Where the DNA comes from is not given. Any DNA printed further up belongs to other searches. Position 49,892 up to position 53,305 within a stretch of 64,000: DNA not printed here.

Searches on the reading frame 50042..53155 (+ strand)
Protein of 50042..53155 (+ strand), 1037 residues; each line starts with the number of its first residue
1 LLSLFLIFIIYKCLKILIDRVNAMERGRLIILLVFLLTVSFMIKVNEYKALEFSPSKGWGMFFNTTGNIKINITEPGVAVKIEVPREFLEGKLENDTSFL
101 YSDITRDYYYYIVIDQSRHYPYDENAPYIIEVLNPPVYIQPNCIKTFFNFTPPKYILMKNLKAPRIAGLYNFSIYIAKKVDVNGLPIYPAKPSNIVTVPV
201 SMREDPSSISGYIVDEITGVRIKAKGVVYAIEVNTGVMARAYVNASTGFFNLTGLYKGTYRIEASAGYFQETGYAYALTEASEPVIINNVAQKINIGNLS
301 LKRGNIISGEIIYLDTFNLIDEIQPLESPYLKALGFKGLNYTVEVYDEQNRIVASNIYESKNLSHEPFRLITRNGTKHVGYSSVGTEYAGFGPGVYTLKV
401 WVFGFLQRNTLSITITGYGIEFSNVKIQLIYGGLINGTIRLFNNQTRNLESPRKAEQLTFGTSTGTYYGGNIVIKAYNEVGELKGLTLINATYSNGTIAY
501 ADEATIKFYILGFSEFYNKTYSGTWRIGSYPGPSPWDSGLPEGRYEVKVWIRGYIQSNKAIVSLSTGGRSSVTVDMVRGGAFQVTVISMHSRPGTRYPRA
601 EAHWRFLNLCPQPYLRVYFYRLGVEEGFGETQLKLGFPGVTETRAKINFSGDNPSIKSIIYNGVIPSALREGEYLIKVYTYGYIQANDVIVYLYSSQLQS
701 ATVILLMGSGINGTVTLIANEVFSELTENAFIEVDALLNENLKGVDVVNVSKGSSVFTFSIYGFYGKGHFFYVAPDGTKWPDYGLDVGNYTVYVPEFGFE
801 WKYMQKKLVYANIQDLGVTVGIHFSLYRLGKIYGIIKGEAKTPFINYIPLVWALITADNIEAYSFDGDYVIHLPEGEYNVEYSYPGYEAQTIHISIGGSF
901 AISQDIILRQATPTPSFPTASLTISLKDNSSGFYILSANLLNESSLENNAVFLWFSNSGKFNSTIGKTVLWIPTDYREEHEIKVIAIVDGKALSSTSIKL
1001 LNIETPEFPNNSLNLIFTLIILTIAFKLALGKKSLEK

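Call 13: search_protein_families(library=pfam, proteins=[window:50042-53155:+], max_evalue=0.001)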
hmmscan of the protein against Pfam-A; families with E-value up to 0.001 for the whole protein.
window:50042-53155:+ (1037 aa): 2 families
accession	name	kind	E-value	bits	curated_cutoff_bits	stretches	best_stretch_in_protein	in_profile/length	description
PF13620.12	CarboxypepD_reg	-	3e-14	53.5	32.3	1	208-279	1-70/82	Carboxypeptidase regulatory-like domain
PF13715.12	CarbopepD_reg_2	-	0.00029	21.3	32.2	0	866-911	33-79/88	CarboxypepD_reg-like domain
